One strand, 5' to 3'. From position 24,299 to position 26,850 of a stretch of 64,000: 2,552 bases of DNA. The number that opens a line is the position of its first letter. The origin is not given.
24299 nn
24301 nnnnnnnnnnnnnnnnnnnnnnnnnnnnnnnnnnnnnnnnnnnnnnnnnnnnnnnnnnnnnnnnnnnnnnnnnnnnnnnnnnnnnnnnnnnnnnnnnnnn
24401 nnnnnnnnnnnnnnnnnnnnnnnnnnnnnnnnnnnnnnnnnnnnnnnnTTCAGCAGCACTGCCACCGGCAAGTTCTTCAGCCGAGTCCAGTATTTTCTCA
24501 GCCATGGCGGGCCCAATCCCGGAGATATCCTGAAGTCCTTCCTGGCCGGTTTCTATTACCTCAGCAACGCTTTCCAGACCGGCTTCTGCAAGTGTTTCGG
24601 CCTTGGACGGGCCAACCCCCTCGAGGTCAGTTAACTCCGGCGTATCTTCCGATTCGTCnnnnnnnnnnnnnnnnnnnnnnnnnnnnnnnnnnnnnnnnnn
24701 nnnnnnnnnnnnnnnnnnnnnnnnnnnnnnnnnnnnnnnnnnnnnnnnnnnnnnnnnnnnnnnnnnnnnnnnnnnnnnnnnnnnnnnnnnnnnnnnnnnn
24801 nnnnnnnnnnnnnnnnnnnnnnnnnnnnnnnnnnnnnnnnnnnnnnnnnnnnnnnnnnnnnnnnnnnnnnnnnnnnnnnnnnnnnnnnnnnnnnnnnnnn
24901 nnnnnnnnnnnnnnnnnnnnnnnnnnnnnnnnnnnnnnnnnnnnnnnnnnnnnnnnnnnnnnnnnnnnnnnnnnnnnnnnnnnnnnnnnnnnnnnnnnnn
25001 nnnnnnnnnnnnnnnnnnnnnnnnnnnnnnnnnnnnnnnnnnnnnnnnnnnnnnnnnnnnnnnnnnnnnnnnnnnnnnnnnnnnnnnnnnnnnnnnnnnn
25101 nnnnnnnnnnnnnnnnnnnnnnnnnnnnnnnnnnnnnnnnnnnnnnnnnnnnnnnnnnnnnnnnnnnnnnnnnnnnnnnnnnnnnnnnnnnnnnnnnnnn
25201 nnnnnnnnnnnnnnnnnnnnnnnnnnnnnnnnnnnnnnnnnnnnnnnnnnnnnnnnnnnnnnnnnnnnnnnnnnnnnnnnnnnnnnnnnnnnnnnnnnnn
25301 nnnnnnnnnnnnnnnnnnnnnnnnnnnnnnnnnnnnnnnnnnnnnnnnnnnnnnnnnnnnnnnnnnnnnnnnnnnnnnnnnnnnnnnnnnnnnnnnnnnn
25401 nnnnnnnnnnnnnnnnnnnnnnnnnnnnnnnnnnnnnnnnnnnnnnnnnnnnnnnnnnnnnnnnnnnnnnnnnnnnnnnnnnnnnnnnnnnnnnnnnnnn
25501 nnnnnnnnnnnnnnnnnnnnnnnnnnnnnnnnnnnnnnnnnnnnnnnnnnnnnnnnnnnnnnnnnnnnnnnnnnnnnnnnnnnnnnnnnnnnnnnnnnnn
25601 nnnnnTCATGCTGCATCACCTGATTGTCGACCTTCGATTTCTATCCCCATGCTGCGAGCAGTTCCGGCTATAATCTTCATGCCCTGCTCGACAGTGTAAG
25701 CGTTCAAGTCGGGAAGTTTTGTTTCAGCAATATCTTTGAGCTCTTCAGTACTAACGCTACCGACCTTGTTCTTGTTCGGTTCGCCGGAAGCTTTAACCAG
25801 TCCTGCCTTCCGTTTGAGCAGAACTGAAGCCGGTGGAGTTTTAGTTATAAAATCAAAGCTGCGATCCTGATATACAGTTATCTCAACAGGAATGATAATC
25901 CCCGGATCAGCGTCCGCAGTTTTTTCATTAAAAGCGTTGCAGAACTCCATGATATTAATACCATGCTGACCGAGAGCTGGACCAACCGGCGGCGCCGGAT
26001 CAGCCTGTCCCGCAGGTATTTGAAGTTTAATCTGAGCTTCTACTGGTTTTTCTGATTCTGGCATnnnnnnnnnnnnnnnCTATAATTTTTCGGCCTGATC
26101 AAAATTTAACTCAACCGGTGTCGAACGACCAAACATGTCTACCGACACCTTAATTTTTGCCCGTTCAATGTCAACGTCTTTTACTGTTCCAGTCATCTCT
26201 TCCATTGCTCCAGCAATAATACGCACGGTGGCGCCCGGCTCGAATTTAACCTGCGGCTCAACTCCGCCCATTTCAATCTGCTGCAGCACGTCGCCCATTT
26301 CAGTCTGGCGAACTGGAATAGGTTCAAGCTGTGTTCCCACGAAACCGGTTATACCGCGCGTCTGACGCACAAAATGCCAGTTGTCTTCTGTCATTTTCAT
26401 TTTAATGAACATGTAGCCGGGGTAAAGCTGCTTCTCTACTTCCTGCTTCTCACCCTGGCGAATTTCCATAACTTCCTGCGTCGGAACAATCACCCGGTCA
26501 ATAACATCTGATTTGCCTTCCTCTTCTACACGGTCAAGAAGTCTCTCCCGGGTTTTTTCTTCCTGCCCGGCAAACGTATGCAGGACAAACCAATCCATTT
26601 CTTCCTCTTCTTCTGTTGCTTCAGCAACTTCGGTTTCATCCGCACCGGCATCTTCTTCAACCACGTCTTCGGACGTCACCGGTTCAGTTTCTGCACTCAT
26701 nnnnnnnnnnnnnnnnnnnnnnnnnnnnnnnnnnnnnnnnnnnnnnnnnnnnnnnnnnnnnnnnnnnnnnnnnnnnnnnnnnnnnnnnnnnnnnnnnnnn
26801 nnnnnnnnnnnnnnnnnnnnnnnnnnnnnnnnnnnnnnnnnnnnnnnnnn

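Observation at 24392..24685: Ribosomal protein uL10 carries an internal ~98-aa insertion with two helix-hairpin-helix motifs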

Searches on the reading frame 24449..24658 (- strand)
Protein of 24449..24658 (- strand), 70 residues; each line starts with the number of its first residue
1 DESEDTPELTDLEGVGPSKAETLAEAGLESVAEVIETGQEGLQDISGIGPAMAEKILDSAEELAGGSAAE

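Call 28: predict_structure(alignment_id=A3)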
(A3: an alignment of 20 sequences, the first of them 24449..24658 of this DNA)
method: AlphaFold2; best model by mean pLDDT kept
length: 70 residues; sequences in the alignment: 20
mean_pLDDT: 85.8   pTM: 0.68
mean pLDDT of the five models: 85.8, 85.5, 85.0, 84.2, 83.8
residues with pLDDT >= 90: 52; 70-90: 8; 50-70: 4; < 50: 6
segments of 3 or more residues with pLDDT < 50: 67-70
pLDDT, mean of each block of 10 residues (from residue 1): 71 91 92 93 93 93 67
secondary structure, 60 per line:
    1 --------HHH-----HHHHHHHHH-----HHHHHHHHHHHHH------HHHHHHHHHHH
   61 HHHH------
elements in order: H17-25 H31-43 H50-64

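Call 31: fold_search(model_id=the predicted structure, library=pdb)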
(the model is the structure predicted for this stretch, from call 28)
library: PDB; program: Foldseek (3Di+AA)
matches with E <= 10: 619; with E <= 0.001: 2
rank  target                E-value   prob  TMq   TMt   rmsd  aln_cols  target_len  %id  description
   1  3ew9                  5.8e-04  1.00  0.73  0.17   1.2        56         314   38  RADA recombinase from METHANOCOCCUS MARIPALUDIS in complex with AMPPNP and potassium ions (released 2009-05-05)
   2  9i62_E                7.2e-04  1.00  0.71  0.17   1.8        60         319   33  CryoEM structure of a RAD51 D-loop (released 2025-06-04)
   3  2fpm                  1.3e-03  1.00  0.76  0.19   2.1        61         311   38  RadA recombinase in complex with AMP-PNP and high concentration of K+ (released 2006-01-31)
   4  9qn8_E                2.0e-03  1.00  0.70  0.17   1.9        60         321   33  RAD51 filament in complex with calcium and ATP bound by the RAD51AP1 C-terminus (released 2025-12-03)
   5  9d4n_A                2.3e-03  1.00  0.68  0.17   1.7        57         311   26  The cryo-EM structure of the yeast Dmc1 filament bound to ssDNA in the presence of ATP (released 2025-01-22)
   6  1t4g                  2.4e-03  1.00  0.74  0.18   1.0        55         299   42  ATPase in complex with AMP-PNP (released 2004-08-17)
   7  9svx_E                2.6e-03  1.00  0.70  0.17   2.0        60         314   33  XRCC3-RAD51C-RAD51D-XRCC2 (XRCC3 complex) capping a RAD51 filament on single stranded DNA (released 2025-11-26)
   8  9q29_L                2.8e-03  1.00  0.70  0.17   1.7        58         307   34  DX2-CX3 structure capping RAD51 filament (released 2026-03-04)
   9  9qn8_G                2.8e-03  1.00  0.70  0.17   1.9        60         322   33  RAD51 filament in complex with calcium and ATP bound by the RAD51AP1 C-terminus (released 2025-12-03)
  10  3lda                  3.2e-03  1.00  0.73  0.19   1.5        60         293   28  Yeast Rad51 H352Y Filament Interface Mutant (released 2010-04-21)
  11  9q28_I                3.2e-03  1.00  0.71  0.19   1.7        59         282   34  DX2-CX3-RAD51 in the active state (released 2026-03-04)
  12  9q23_G                3.5e-03  1.00  0.68  0.17   1.8        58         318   34  DX2-CX3-RAD51 structure in the intermediate state (released 2026-03-04)
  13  1xu4                  4.0e-03  1.00  0.74  0.17   1.0        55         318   42  ATPASE IN COMPLEX WITH AMP-PNP, MAGNESIUM AND POTASSIUM CO-F (released 2004-11-16)
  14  9q29_K                4.0e-03  1.00  0.70  0.17   1.7        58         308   34  DX2-CX3 structure capping RAD51 filament (released 2026-03-04)
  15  9omz_B                4.0e-03  1.00  0.67  0.16   2.0        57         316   35  Cryo-EM structure of a pentameric RAD51-XRCC3-RAD51C-RAD51D-XRCC2 (51-X3CDX2) complex. (released 2026-04-01)
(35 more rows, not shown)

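Call 35: find_homologous_proteins(query=A4, max_evalue=0.001)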
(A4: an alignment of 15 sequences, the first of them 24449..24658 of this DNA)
Query A4 (15 sequences) (70 aa, profile of the alignment): 197 proteins with E <= 0.001 among 3868 candidates; the best 120 are listed.
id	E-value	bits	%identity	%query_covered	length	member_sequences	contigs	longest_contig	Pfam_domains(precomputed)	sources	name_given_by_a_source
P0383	3.9e-15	73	57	76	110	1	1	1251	PF12826.14,PF10391.16,PF14520.13,PF00633.30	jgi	-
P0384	4.0e-15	73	49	70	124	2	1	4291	PF12826.14,PF10391.16,PF14520.13,PF00633.30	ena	-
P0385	3.0e-14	71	53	70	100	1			PF12826.14,PF10391.16,PF14520.13,PF00633.30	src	-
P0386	8.1e-14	69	51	70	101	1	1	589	PF12826.14,PF14520.13,PF00633.30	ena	-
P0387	8.4e-14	69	51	77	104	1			PF12826.14,PF10391.16,PF14520.13,PF00633.30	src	-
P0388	9.4e-14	69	49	77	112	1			PF12826.14,PF10391.16,PF14520.13,PF00633.30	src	-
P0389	2.7e-13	68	45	83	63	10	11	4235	PF12826.14,PF14520.13,PF00633.30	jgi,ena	jgi:large subunit ribosomal protein L32e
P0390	3.8e-13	67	43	70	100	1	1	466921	PF12826.14,PF10391.16,PF14520.13,PF00633.30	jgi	-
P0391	1.2e-12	66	43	89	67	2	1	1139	PF12826.14,PF14520.13,PF00633.30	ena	-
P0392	2.9e-12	64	39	77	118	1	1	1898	PF12826.14,PF14520.13,PF21999.3,PF00633.30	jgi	-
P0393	1.0e-11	63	42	84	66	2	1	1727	PF12826.14,PF14520.13,PF00633.30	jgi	jgi:excinuclease UvrABC nuclease subunit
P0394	1.7e-11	62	39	80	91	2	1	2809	PF12826.14,PF14520.13,PF21999.3,PF11731.15,PF00633.30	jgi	-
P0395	1.7e-11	62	42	81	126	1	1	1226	PF12826.14,PF14520.13,PF08423.18,PF00633.30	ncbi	ncbi:MAG: helix-hairpin-helix domain-containing protein, partial [Candidatus Methanoperedens sp.]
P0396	2.9e-11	61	46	80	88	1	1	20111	PF12826.14,PF10391.16,PF14520.13,PF11731.15,PF00633.30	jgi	jgi:DNA repair protein RadA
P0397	5.1e-11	60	61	26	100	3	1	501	PF12826.14,PF14520.13,PF00633.30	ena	-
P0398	5.3e-11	60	46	81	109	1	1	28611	PF14520.13,PF21999.3,PF11731.15,PF00633.30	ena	-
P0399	5.8e-11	60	39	81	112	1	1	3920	PF12826.14,PF14520.13,PF00633.30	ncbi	ncbi:MAG: helix-hairpin-helix domain-containing protein, partial [Natronomonas sp.]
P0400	1.0e-10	59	36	80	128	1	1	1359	PF12826.14,PF14520.13,PF00633.30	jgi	-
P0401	1.1e-10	59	33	81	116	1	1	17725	PF14520.13,PF08423.18,PF11731.15,PF00633.30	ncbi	ncbi:MAG: helix-hairpin-helix domain-containing protein, partial [Halobacteriaceae archaeon]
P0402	1.6e-10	59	41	80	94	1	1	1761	PF12826.14,PF10391.16,PF14520.13,PF11731.15,PF00633.30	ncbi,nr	ncbi:MAG TPA: DNA repair and recombination protein RadA, partial [Candidatus Syntrophoarchaeum butan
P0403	1.7e-10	59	41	77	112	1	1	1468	PF10391.16,PF14520.13,PF21999.3,PF11731.15,PF00633.30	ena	-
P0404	3.1e-10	58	36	79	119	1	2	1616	PF12826.14,PF14520.13,PF11798.15,PF08423.18,PF11731.15,PF00633.30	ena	-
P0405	3.2e-10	58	46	80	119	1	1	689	PF12826.14,PF14520.13,PF11731.15,PF00633.30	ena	-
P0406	3.2e-10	58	35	79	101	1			PF12826.14,PF14520.13,PF00633.30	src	-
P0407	3.6e-10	58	56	26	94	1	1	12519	PF14520.13,PF11731.15,PF00633.30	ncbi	ncbi:MAG: helix-hairpin-helix domain-containing protein, partial [Halobacteriaceae archaeon]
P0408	3.8e-10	57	46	79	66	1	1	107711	PF12826.14,PF14520.13,PF11731.15,PF00633.30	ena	-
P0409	4.3e-10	57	44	76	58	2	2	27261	PF12826.14,PF14520.13,PF11731.15,PF00633.30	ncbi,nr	ncbi:MAG TPA: helix-hairpin-helix domain-containing protein, partial [Methanothrix sp.]|nr:helix-hai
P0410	4.8e-10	57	41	80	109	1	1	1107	PF12826.14,PF14520.13,PF11731.15,PF00633.30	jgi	jgi:DNA repair protein RadA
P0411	5.1e-10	57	38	74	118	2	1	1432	PF10391.16,PF14520.13,PF21999.3,PF08423.18,PF11731.15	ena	-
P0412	5.4e-10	57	40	86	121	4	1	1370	PF14520.13,PF08423.18,PF00633.30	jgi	-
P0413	6.8e-10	57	35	81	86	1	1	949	PF14520.13,PF00633.30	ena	-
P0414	6.9e-10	57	48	33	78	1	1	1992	PF12826.14,PF14520.13,PF11731.15,PF00633.30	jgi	jgi:DNA repair protein RadA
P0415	8.6e-10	56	40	76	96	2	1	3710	PF12826.14,PF14520.13,PF14716.14,PF00633.30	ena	-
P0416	9.2e-10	56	56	26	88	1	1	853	PF14520.13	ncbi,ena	-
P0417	1.4e-9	56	45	74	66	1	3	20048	PF12826.14,PF14520.13,PF21999.3,PF11731.15,PF00633.30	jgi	-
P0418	1.4e-9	56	35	73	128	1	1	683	PF12826.14,PF14520.13,PF00633.30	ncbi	-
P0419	1.5e-9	56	36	76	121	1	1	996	PF14520.13,PF00633.30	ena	-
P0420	1.6e-9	55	39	59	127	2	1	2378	PF14520.13,PF08423.18,PF00633.30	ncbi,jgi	-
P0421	2.4e-9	55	61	26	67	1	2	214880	PF12826.14,PF14520.13,PF00633.30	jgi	-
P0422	2.7e-9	55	39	77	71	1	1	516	PF10391.16,PF14520.13,PF21999.3,PF11731.15,PF00633.30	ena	-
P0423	2.9e-9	55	46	71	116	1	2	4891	PF10391.16,PF14520.13,PF00633.30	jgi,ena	jgi:large subunit ribosomal protein L32e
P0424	3.6e-9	54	39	77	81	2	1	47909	PF14520.13,PF00633.30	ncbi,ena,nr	nr:helix-hairpin-helix domain-containing protein [Acidiplasma sp.]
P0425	4.3e-9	54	37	54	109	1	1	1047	PF14520.13,PF00633.30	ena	-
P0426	5.6e-9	54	50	34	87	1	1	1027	PF14520.13,PF00633.30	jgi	-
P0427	7.7e-9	53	33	60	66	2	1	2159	PF10391.16,PF14520.13,PF11798.15,PF11731.15,PF00633.30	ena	-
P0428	9.4e-9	53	33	74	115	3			PF14520.13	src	-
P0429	1.6e-8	52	61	33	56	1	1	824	PF12826.14,PF14520.13,PF11731.15,PF00633.30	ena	-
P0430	1.6e-8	52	39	81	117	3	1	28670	PF14520.13,PF21999.3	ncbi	-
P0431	2.0e-8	52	50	29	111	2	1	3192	PF14520.13,PF08423.18,PF00633.30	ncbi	ncbi:MAG: helix-hairpin-helix domain-containing protein, partial [archaeon]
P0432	2.7e-8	52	29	74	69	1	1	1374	PF14520.13,PF00633.30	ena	-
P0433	2.8e-8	51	43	83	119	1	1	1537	PF14520.13,PF00633.30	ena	-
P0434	3.1e-8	51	36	79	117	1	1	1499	PF14520.13,PF12836.14,PF08423.18,PF00633.30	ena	-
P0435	3.2e-8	51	42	69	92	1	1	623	PF12826.14,PF10391.16,PF14520.13,PF00633.30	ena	-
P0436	5.0e-8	51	42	73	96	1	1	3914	PF14520.13,PF21999.3,PF11731.15,PF00633.30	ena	-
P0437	5.2e-8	51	37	74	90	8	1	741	PF14520.13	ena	-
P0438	5.7e-8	51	35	93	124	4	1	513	PF14520.13,PF00633.30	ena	-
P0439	5.9e-8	50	42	80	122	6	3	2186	PF14520.13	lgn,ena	-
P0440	6.1e-8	50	36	89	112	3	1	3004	PF14520.13,PF00633.30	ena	-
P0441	6.3e-8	50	34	76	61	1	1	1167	PF10391.16,PF14520.13,PF11731.15,PF00633.30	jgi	-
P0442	6.6e-8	50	40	74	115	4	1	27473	PF12826.14,PF14520.13,PF14716.14,PF12836.14,PF21176.4,PF00633.30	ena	-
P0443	7.0e-8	50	36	91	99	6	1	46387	PF14520.13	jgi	jgi:DNA repair protein RadA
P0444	7.1e-8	50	36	91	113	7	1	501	PF14520.13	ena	-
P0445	7.3e-8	50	38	90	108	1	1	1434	PF14520.13,PF00633.30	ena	-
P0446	7.3e-8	50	31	74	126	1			PF14520.13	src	-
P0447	7.5e-8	50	36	89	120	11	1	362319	PF14520.13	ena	-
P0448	7.8e-8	50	31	60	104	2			PF14520.13,PF00633.30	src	-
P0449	8.2e-8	50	32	76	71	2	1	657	PF14520.13,PF00633.30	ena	-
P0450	8.5e-8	50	37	77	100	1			PF14520.13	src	-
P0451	8.7e-8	50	38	90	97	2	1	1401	PF14520.13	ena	-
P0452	8.7e-8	50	35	91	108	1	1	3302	PF14520.13,PF00633.30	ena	-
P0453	9.1e-8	50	40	73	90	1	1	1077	PF12826.14,PF14520.13,PF11798.15,PF00633.30,PF08459.18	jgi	jgi:excinuclease ABC subunit C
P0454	1.1e-7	50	38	79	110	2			PF14520.13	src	-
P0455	1.1e-7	50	36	84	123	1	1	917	PF14520.13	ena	-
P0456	1.2e-7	50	39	77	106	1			PF14520.13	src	-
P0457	1.5e-7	49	34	67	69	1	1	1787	PF14520.13,PF00633.30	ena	-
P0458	1.6e-7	49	35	53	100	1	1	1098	PF14520.13,PF00633.30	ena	-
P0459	1.7e-7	49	30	76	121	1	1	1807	PF14520.13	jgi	jgi:hypothetical protein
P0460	1.7e-7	49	36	84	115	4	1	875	PF14520.13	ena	-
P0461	1.9e-7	49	45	83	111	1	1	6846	PF14520.13,PF00633.30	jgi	jgi:large subunit ribosomal protein L32e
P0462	2.0e-7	49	38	83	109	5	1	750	PF14520.13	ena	-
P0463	2.1e-7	49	40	61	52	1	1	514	PF14520.13,PF00633.30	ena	-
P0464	2.3e-7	49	39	77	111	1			PF14520.13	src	-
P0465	2.4e-7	49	41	77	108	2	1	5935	PF10391.16,PF14520.13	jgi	jgi:DNA repair protein RadA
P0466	2.4e-7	49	48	80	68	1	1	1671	PF14520.13,PF00633.30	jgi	jgi:DNA polymerase (family 10)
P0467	2.5e-7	48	45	79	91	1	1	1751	PF14520.13,PF00633.30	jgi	jgi:predicted flap endonuclease-1-like 5' DNA nuclease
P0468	2.9e-7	48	35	77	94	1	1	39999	PF14520.13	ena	-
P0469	3.9e-7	48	39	66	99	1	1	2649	PF14520.13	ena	-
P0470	4.5e-7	48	35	79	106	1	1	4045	PF14520.13,PF11731.15,PF00633.30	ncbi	ncbi:MAG: helix-hairpin-helix domain-containing protein, partial [Candidatus Bilamarchaeaceae archae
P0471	4.8e-7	48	40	87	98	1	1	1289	PF14520.13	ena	-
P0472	4.9e-7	48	40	87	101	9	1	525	PF14520.13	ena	-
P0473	5.4e-7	47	37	93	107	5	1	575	PF14520.13,PF00633.30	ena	-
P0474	5.7e-7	47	31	87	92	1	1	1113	PF12826.14,PF10391.16,PF14520.13,PF21999.3,PF11731.15,PF00633.30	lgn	-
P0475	7.1e-7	47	34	91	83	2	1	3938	PF14520.13,PF00633.30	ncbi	ncbi:MAG: helix-hairpin-helix domain-containing protein, partial [Candidatus Poseidoniaceae archaeon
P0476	8.6e-7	47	40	83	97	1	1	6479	PF14520.13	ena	-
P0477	9.1e-7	47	38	76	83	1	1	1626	PF14520.13,PF14716.14,PF12836.14,PF03934.20,PF14579.13,PF00633.30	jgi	-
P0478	1.0e-6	46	39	84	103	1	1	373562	PF14520.13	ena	-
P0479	1.0e-6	46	41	87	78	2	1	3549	PF14520.13,PF00633.30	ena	-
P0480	1.1e-6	46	53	24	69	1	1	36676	PF12826.14,PF14520.13,PF12836.14,PF03934.20,PF00633.30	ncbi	ncbi:MAG: ComEA family DNA-binding protein, partial [Patescibacteria group bacterium]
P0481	1.1e-6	46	40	64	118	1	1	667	PF14520.13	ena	-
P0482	1.2e-6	46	36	79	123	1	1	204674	PF14520.13,PF00633.30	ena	-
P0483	1.2e-6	46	39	77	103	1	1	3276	PF14520.13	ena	-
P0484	1.9e-6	46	34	93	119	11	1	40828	PF14520.13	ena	-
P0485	2.0e-6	46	37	84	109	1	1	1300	PF14520.13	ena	-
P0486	2.0e-6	46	37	93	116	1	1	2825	PF14520.13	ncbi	-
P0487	2.1e-6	46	48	41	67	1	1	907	PF12826.14,PF14520.13,PF12836.14,PF00633.30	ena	-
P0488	2.1e-6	46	33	89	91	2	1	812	PF14520.13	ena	-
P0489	2.1e-6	45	50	29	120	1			PF12826.14,PF14520.13,PF00633.30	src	-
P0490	2.2e-6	45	34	93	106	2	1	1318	PF14520.13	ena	-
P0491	2.2e-6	45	38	70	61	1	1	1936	PF12826.14,PF14520.13,PF14716.14,PF12836.14,PF00633.30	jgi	jgi:competence protein ComEA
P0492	3.0e-6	45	34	93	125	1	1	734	PF14520.13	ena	-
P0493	3.0e-6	45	40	87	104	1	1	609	PF14520.13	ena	-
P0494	3.0e-6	45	40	87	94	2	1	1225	PF14520.13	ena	-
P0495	3.2e-6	45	61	33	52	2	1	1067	PF14520.13,PF21999.3,PF11731.15,PF00633.30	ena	-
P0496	3.4e-6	45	36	87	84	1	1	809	PF14520.13,PF00633.30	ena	-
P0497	3.7e-6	45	36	46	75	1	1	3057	PF14520.13,PF21999.3,PF11731.15,PF00633.30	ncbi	ncbi:MAG: helix-hairpin-helix domain-containing protein, partial [Candidatus Hecatellaceae archaeon]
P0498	3.9e-6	45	69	23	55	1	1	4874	PF12826.14,PF14520.13,PF11798.15,PF00633.30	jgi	jgi:excinuclease ABC subunit C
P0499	3.9e-6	45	39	84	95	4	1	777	PF14520.13,PF00633.30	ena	-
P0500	4.0e-6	45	36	80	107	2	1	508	PF14520.13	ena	-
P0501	4.4e-6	44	40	87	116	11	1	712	PF14520.13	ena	-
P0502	4.6e-6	44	44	69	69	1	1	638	PF06514.18,PF14520.13,PF14716.14,PF12836.14,PF00633.30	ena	-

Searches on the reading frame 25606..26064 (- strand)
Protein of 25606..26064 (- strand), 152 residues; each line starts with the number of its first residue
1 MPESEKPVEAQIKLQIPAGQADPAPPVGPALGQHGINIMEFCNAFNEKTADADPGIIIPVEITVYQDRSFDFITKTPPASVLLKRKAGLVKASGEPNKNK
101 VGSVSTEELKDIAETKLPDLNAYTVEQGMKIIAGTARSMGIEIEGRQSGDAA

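Call 19: search_protein_families(library=pfam, proteins=[window:25606-26064:-], max_evalue=0.001)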
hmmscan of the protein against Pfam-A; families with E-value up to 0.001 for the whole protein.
window:25606-26064:- (152 aa): 2 families
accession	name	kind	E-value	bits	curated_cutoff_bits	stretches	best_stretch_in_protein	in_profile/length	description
PF03946.19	Ribosomal_L11_N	-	1.5e-30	105.2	32.9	1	12-70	1-58/58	Ribosomal protein L11, N-terminal domain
PF00298.24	Ribosomal_L11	-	7.4e-27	94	21.4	1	75-143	1-69/69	Ribosomal protein L11, RNA binding domain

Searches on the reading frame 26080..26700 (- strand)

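Call 19: search_protein_families(library=pfam, proteins=[window:26080-26700:-], max_evalue=0.001)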
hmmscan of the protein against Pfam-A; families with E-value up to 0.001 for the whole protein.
window:26080-26700:- (206 aa): 2 families
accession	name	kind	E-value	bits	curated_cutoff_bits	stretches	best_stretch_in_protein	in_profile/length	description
PF02357.24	NusG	-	5.9e-27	94.5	22.2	1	35-136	1-90/93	Transcription termination factor nusG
PF00467.35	KOW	-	0.0003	20.9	22.3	1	155-185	1-31/32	KOW motif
